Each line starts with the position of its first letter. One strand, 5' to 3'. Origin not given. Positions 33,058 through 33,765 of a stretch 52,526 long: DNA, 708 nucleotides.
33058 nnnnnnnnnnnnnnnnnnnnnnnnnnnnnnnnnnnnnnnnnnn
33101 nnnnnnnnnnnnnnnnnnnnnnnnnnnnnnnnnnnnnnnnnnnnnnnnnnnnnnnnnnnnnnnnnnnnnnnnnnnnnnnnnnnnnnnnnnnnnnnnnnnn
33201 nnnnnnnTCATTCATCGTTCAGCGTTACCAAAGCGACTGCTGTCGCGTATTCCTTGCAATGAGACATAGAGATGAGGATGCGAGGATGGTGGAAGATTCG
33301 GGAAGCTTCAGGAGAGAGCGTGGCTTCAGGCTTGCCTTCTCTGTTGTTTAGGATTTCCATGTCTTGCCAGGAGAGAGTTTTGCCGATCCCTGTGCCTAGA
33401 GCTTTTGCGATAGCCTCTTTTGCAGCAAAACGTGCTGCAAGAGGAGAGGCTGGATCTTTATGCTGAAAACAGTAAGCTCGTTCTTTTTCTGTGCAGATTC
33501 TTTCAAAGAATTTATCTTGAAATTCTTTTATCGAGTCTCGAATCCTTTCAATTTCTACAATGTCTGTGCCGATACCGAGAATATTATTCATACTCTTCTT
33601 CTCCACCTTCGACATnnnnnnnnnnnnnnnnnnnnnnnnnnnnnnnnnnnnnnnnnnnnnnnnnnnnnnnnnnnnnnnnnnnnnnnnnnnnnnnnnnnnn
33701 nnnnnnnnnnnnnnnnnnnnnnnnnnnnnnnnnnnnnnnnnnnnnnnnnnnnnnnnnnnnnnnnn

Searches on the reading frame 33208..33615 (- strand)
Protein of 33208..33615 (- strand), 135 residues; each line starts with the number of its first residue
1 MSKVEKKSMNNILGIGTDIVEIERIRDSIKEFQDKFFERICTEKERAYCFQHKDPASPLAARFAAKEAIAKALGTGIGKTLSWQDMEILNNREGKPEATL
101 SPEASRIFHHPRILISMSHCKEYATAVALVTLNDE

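Call 88: search_protein_families(library=pfam, proteins=[window:33208-33615:-], max_evalue=0.001)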
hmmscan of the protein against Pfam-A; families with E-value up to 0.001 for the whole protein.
window:33208-33615:- (135 aa): 1 family
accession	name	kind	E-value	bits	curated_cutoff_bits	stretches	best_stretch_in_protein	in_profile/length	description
PF01648.25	ACPS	-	2.8e-23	82.5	25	1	14-127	1-110/111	4'-phosphopantetheinyl transferase superfamily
